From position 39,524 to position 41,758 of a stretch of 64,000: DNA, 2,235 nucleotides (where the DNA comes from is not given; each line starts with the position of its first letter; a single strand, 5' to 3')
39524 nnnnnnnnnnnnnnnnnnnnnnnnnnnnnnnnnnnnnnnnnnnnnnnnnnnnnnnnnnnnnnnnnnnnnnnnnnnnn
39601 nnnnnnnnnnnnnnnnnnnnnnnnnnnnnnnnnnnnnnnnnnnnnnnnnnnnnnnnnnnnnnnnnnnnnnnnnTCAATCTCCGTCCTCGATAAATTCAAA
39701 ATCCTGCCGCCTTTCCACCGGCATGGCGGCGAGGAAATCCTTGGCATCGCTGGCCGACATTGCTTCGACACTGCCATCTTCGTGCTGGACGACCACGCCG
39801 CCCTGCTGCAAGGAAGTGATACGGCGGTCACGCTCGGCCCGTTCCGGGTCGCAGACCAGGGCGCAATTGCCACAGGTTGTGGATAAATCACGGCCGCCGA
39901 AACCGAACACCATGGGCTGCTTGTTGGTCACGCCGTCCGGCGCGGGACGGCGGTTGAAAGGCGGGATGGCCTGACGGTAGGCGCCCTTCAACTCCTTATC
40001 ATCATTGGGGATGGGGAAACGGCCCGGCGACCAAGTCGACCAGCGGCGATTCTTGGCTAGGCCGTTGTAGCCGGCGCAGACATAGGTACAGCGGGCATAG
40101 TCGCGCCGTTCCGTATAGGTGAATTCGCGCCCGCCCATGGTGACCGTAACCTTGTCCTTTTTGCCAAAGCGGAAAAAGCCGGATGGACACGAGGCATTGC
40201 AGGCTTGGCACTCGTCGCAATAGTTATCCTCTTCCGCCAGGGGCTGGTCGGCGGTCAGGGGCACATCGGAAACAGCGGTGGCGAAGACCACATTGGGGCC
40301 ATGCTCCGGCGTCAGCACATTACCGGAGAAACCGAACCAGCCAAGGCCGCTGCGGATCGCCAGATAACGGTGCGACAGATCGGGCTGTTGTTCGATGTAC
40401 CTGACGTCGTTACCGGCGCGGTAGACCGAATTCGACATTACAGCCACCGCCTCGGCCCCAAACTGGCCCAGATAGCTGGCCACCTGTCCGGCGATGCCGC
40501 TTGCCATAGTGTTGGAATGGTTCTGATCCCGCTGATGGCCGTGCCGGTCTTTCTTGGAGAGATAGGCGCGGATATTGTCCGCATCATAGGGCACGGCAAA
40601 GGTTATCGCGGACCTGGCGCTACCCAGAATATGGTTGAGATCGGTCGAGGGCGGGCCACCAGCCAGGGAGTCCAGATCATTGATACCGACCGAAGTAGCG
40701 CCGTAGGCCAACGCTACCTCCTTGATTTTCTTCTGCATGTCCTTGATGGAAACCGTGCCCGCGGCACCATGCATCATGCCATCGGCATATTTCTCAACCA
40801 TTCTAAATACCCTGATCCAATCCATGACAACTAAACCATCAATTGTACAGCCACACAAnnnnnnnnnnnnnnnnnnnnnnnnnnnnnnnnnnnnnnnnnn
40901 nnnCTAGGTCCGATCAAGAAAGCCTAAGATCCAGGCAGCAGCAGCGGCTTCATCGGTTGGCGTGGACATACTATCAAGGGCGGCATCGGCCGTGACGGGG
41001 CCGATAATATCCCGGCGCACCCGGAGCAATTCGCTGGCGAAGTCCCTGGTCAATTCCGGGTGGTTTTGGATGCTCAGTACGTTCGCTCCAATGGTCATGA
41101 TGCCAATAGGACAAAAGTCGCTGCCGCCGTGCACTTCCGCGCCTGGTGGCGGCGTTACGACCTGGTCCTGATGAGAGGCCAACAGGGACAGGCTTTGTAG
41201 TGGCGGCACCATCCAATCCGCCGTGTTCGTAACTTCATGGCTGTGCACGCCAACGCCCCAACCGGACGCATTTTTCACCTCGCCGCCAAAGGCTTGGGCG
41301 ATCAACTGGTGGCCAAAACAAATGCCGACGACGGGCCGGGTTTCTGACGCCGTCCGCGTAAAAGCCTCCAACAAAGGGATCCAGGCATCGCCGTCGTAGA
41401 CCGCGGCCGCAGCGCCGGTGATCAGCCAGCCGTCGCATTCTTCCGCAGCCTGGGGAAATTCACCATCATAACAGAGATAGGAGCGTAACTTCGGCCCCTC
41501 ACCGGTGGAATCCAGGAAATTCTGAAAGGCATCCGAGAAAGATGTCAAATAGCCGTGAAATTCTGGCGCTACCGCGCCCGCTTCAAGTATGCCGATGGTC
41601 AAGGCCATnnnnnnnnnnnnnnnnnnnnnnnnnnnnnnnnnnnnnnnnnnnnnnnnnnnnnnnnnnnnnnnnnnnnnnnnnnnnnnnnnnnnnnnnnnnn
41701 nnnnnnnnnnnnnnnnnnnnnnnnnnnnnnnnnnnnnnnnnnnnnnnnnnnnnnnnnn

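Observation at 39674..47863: Ten-gene minus-strand operon of unusual composition, upp to a QueG/RDase-like Fe-S protein: possible undescribed pathway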

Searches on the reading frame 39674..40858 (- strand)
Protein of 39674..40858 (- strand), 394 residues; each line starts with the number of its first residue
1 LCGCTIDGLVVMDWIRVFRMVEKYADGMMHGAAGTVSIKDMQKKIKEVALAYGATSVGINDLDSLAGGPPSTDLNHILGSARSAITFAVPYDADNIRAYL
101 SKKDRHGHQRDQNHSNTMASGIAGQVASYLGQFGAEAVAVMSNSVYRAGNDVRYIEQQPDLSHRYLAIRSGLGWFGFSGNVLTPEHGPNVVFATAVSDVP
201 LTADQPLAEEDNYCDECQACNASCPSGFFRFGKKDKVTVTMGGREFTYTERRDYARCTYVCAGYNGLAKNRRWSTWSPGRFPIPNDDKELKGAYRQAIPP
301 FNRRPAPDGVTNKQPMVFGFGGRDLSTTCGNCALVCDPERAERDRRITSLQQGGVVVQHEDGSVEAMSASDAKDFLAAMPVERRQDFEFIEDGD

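Call 3: search_protein_families(library=pfam, proteins=[window:39674-40858:-], max_evalue=0.01)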
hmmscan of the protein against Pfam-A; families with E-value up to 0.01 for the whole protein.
window:39674-40858:- (394 aa): 3 families
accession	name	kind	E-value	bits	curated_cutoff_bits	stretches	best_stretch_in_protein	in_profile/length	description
PF12838.12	Fer4_7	-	0.00011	23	27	1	214-261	2-48/52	4Fe-4S dicluster domain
PF13237.11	Fer4_10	-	0.0023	18.3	25.5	0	210-240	5-22/53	4Fe-4S dicluster domain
PF13187.11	Fer4_9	-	0.0041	17.6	27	0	211-227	34-50/52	4Fe-4S dicluster domain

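Call 4: search_protein_families(library=ncbifam, proteins=[window:39674-40858:-], max_evalue=0.01)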
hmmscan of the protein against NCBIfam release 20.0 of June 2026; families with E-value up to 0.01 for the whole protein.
window:39674-40858:- (394 aa): 3 families
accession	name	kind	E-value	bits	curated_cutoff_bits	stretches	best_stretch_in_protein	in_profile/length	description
TIGR00276.1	TIGR00276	equivalog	5.4e-11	42.1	200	1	155-228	125-195/337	tRNA epoxyqueuosine(34) reductase QueG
TIGR02486.1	RDH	subfamily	6.4e-09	36.1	160.35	1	163-241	153-234/314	reductive dehalogenase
NF040864.1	HgcB_ferredoxin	equivalog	0.0081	16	99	0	209-231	11-33/93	mercury methylation ferredoxin HgcB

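Call 9: find_homologous_proteins(query=window:39674-40801:-, max_evalue=0.001)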
Query window:39674-40801:- (375 aa): 919 proteins with E <= 0.001 among 5174 candidates; the best 120 are listed.
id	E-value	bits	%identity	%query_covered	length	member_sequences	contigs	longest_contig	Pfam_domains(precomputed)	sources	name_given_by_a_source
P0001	8.2e-258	873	100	100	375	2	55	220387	-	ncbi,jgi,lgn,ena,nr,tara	ncbi:MAG: epoxyqueuosine reductase [Alphaproteobacteria bacterium]|jgi:epoxyqueuosine reductase QueG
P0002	1.2e-257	872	100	100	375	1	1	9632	-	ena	-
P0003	4.0e-257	871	100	100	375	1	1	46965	-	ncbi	-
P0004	7.5e-257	870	100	100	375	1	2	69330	-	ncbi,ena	-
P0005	9.5e-257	869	100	100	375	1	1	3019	-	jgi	jgi:epoxyqueuosine reductase QueG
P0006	1.1e-228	777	88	100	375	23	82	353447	-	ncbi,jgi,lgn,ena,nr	ncbi:MAG: epoxyqueuosine reductase [Rhodospirillaceae bacterium]|jgi:epoxyqueuosine reductase|nr:epo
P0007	1.0e-196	672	74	100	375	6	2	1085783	-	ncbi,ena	-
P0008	3.5e-191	654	73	99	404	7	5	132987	-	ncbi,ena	-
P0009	3.9e-186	637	71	100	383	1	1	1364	-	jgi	jgi:epoxyqueuosine reductase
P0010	1.0e-175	603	69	98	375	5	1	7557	-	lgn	-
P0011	1.1e-163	563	64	98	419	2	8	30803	-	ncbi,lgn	-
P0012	9.8e-162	557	63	100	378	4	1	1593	-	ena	-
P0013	4.6e-143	495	68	81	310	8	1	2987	-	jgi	-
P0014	5.4e-129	449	54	96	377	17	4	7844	PF12838.13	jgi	-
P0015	2.7e-128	447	56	96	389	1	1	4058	-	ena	-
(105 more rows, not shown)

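Call 12: find_related_loci(query=A1, collection=genome_contigs, flank=10000)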
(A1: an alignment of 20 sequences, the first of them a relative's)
Query A1 (375 aa) in genome_contigs; peptide patterns used: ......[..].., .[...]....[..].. (x = any residue, [..] = any of these).
413 stretches matched a pattern; 349 encode a relative of the query (tblastn E <= 1e-3); the best 80 are kept; 80 distinct loci.
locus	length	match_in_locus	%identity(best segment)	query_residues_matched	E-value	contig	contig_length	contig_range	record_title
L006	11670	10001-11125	93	1-375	0e+0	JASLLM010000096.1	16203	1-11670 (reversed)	MAG: Alphaproteobacteria bacterium isolate Arabian10_MAG_24 NODE_96_length_16203_cov_9.705445, whole genome shotgun sequ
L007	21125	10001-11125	93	1-375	0e+0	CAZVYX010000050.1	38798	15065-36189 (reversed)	MAG TPA_asm: uncultured Rhodospirillaceae bacterium isolate SRP200020_co2_21 genome assembly, contig: NODE_1185_length_3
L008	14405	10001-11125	91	1-375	0e+0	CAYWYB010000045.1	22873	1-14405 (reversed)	MAG TPA_asm: uncultured Rhodospirillaceae bacterium isolate SRP167671_co2_53 genome assembly, contig: NODE_3017_length_2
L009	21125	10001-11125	90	1-375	0e+0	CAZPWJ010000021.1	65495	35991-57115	MAG TPA_asm: uncultured Rhodospirillaceae bacterium isolate SRP200020_co5_209 genome assembly, contig: NODE_613_length_6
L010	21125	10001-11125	88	1-375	0e+0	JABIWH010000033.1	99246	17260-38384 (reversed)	MAG: Rhodospirillaceae bacterium isolate SI072_bin90 k141_89955, whole genome shotgun sequence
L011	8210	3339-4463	75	1-375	0e+0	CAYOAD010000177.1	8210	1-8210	MAG TPA_asm: uncultured Rhodospirillaceae bacterium isolate SRP167671_co2_244 genome assembly, contig: NODE_10698_length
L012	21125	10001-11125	74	1-375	0e+0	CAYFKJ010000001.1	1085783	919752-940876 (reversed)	MAG TPA_asm: uncultured Rhodospirillaceae bacterium isolate ERP019367_co1_18 genome assembly, contig: NODE_3_length_1085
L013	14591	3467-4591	75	1-375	0e+0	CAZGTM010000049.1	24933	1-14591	MAG TPA_asm: uncultured Rhodospirillaceae bacterium isolate SRP077602_co8_95 genome assembly, contig: NODE_2897_length_2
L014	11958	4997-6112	72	1-372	0e+0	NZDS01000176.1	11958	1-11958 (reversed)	MAG: Rhodospirillaceae bacterium isolate ARS1032 MHASMcontig_606546, whole genome shotgun sequence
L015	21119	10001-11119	66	1-373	7e-177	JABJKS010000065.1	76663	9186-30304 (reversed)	MAG: Rhodospirillaceae bacterium isolate SI074_bin97 k141_909306, whole genome shotgun sequence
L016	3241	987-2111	63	1-375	8e-176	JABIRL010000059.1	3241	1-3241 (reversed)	MAG: Rhodospirillaceae bacterium isolate SI072_bin164 k141_1216932, whole genome shotgun sequence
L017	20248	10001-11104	64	1-368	3e-166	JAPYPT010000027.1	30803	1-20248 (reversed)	MAG: Alphaproteobacteria bacterium isolate PW10.maxbin2.068 PW10_1797_length_30803_cov_8.762814, whole genome shotgun se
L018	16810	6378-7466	53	7-369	1e-132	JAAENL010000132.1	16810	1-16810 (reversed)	MAG: Halieaceae bacterium isolate Bse_31 BseG_CONTIG865458, whole genome shotgun sequence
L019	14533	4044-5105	53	17-369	1e-129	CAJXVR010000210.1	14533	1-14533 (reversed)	MAG TPA_asm: uncultured Verrucomicrobia bacterium isolate SRR3933246_bin.8_MetaBAT_v2.12.1_MAG genome assembly, contig:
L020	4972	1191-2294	54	4-369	2e-130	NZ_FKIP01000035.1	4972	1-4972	Candidatus Entotheonella palauensis isolate egemina21, whole genome shotgun sequence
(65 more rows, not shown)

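Call 19: predict_structure(alignment_id=A1)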
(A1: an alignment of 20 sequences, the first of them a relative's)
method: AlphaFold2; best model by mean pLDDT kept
length: 375 residues; sequences in the alignment: 20
mean_pLDDT: 77.6   pTM: 0.81
mean pLDDT of the five models: 77.6, 74.2, 74.1, 72.0, 71.1
residues with pLDDT >= 90: 114; 70-90: 162; 50-70: 66; < 50: 33
segments of 3 or more residues with pLDDT < 50: 129-138, 295-309, 372-375
pLDDT, mean of each block of 10 residues (from residue 1): 81 96 96 95 95 88 96 85 73 83 94 95 59 46 89 88 88 94 94 75 72 81 90 68 61 53 69 75 72 47 39 73 83 68 75 79 74 45
secondary structure, 60 per line:
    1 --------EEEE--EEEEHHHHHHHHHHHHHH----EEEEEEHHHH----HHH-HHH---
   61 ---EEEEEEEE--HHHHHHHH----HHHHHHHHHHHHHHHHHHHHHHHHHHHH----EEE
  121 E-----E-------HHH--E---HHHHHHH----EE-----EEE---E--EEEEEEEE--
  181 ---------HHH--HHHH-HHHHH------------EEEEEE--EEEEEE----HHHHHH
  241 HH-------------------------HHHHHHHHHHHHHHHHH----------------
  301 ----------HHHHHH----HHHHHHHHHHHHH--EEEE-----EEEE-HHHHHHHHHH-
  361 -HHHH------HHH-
elements in order: E9-12 E15-18 H19-32 E37-42 H43-46 E64-71 H74-81 H86-113 E118-121 H144-150 E162-164 E171-178 H195-198 H200-204 E217-222 E225-230 H235-242 H268-284 H311-316 H321-333 E336-339 E345-348 H350-359 H362-365

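Call 27: fold_search(model_id=the predicted structure, library=pdb)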
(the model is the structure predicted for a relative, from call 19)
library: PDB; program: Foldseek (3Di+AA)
matches with E <= 10: 111; with E <= 0.001: 46
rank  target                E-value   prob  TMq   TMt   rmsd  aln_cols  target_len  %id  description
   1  8q4h_A                4.2e-09  1.00  0.41  0.32   7.6       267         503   19  a membrane-bound menaquinol:organohalide oxidoreductase complex RDH complex (released 2023-10-18)
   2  5d0a_C                1.1e-08  1.00  0.38  0.38   8.7       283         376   16  Crystal structure of epoxyqueuosine reductase with cleaved RNA stem loop (released 2016-09-28)
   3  5t8y_A                1.2e-08  1.00  0.39  0.39   7.1       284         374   16  Structure of epoxyqueuosine reductase from Bacillus subtilis with the Asp134 catalytic loop swung out of the active si (released 2016-09-28)
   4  5d0a_A                1.3e-08  1.00  0.37  0.37   8.9       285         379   16  Crystal structure of epoxyqueuosine reductase with cleaved RNA stem loop (released 2016-09-28)
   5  5d0a_D                1.3e-08  1.00  0.37  0.37   8.9       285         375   16  Crystal structure of epoxyqueuosine reductase with cleaved RNA stem loop (released 2016-09-28)
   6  5d0b_A                1.3e-08  1.00  0.38  0.38  13.8       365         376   14  Crystal structure of epoxyqueuosine reductase with a tRNA-TYR epoxyqueuosine-modified tRNA stem loop (released 2016-09-28)
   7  5t8y_B                3.0e-08  1.00  0.40  0.40   6.6       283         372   16  Structure of epoxyqueuosine reductase from Bacillus subtilis with the Asp134 catalytic loop swung out of the active si (released 2016-09-28)
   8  4ur3_F                4.5e-08  1.00  0.42  0.37  16.7       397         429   12  Crystal structure of the PCE reductive dehalogenase from S. multivorans P2(1) crystal form (released 2014-10-15)
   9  4ras_B                4.7e-08  1.00  0.43  0.25  12.5       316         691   18  Reductive dehalogenase structure suggests a mechanism for B12-dependent dehalogenation (released 2014-10-15)
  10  5d08_B                5.3e-08  1.00  0.34  0.34   9.1       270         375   16  Crystal structure of selenomethionine-labeled epoxyqueuosine reductase (released 2016-09-28)
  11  5d08_A                5.6e-08  1.00  0.37  0.37   8.7       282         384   16  Crystal structure of selenomethionine-labeled epoxyqueuosine reductase (released 2016-09-28)
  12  4ur3_C                6.9e-08  1.00  0.42  0.36   8.6       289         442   14  Crystal structure of the PCE reductive dehalogenase from S. multivorans P2(1) crystal form (released 2014-10-15)
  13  6zxu_A                6.9e-08  1.00  0.46  0.26  10.6       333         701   17  Catabolic reductive dehalogenase NpRdhA, N-terminally tagged. (released 2020-09-16)
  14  6zxu_B                9.7e-08  1.00  0.43  0.25  10.8       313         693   18  Catabolic reductive dehalogenase NpRdhA, N-terminally tagged. (released 2020-09-16)
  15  4ur2_B                9.7e-08  1.00  0.43  0.39  14.7       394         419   13  Crystal structure of the PCE reductive dehalogenase from S. multivorans in complex with iodide (released 2014-10-15)
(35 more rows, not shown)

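Call 75: search_protein_families(library=pfam, proteins=[window:39674-40801:-], max_evalue=10)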
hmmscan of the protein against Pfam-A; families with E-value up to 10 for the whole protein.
window:39674-40801:- (375 aa): 8 families
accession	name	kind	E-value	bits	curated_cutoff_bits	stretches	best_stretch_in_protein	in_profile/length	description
PF12838.12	Fer4_7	-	0.0001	23.1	27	1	195-242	2-48/52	4Fe-4S dicluster domain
PF13237.11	Fer4_10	-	0.0019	18.5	25.5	1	191-221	5-22/53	4Fe-4S dicluster domain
PF13183.11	Fer4_8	-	0.013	16.5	27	1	188-208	47-67/68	4Fe-4S dicluster domain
PF13187.11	Fer4_9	-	0.084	13.4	27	1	192-208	34-50/52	4Fe-4S dicluster domain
PF13484.11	Fer4_16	-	0.18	13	30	1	195-213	2-20/66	4Fe-4S double cluster binding domain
PF13534.11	Fer4_17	-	0.23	12.5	22.2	1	190-209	41-60/61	4Fe-4S dicluster domain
PF03956.18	Lys_export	-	0.33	10.9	23.8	1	145-171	86-112/190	Lysine exporter LysO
PF14697.11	Fer4_21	-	0.47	11.1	35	1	183-206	29-52/59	4Fe-4S dicluster domain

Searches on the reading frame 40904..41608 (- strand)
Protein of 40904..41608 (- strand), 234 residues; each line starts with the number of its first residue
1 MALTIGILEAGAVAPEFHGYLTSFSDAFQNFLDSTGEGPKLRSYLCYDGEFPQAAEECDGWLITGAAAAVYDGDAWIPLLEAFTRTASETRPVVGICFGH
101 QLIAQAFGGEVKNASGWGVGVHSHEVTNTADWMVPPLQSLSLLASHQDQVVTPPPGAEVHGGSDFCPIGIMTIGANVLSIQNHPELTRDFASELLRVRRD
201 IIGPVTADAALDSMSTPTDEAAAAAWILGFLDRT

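Call 3: search_protein_families(library=pfam, proteins=[window:40904-41608:-], max_evalue=0.01)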
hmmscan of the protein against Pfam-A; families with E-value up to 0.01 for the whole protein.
window:40904-41608:- (234 aa): 2 families
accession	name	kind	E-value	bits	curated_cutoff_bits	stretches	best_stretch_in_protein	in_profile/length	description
PF00117.34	GATase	-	2.5e-14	53.8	22.8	1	55-187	40-174/190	Glutamine amidotransferase class-I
PF07722.19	Peptidase_C26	-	0.00045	20.5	20.5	1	85-114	100-129/219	Peptidase C26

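Call 4: search_protein_families(library=ncbifam, proteins=[window:40904-41608:-], max_evalue=0.01)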
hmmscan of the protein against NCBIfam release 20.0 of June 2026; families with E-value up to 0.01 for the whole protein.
window:40904-41608:- (234 aa): 23 families
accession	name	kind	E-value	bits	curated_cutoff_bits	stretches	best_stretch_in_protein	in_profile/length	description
NF004212.0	PRK05665.1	equivalog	2.2e-52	178.2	309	1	1-233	1-235/241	amidotransferase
NF006562.0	PRK09065.1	equivalog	7.7e-29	100.9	205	1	4-227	5-229/242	glutamine amidotransferase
TIGR00888.1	guaA_Nterm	equivalog_domain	1.1e-17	64.1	172.15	1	60-188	44-169/188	glutamine-hydrolyzing GMP synthase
NF001975.0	PRK00758.1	equivalog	6.5e-17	61.7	198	1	89-187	67-166/185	GMP synthase subunit A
NF005458.0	PRK07053.1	equivalog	5.4e-15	55.4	250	1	55-189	45-183/234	glutamine amidotransferase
NF000848.1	PRK00074.1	equivalog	3.1e-13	49.2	400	1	57-188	41-172/512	glutamine-hydrolyzing GMP synthase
NF005743.0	PRK07567.1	equivalog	8.2e-12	44.9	264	1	85-189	88-195/245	glutamine amidotransferase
NF005072.0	PRK06490.1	equivalog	1.2e-10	40.7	339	1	47-231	48-233/251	glutamine amidotransferase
NF006098.0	PRK08250.1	equivalog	3.1e-09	36.7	301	1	85-197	79-193/239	glutamine amidotransferase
TIGR01368.1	CPSaseIIsmall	equivalog_domain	1.6e-06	27.3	307.35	1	82-111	238-267/361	glutamine-hydrolyzing carbamoyl-phosphate synthase small subunit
NF005849.0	PRK07765.1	equivalog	5.4e-06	25.8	308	1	54-117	43-103/219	aminodeoxychorismate/anthranilate synthase component II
TIGR00566.1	trpG_papA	subfamily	7.1e-06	25.9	121.05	1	77-116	62-100/192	glutamine amidotransferase of anthranilate synthase or aminodeoxychorismate synthase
NF005799.0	PRK07649.1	equivalog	8.4e-06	25.4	327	1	82-116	65-98/195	aminodeoxychorismate/anthranilate synthase component II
NF011201.0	PRK14607.1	equivalog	8.6e-06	24.7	670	1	86-116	69-99/534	bifunctional anthranilate synthase component II/anthranilate phosphoribosyltransferase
NF006462.0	PRK08857.1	equivalog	1.2e-05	25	345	1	87-115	69-97/193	aminodeoxychorismate/anthranilate synthase component II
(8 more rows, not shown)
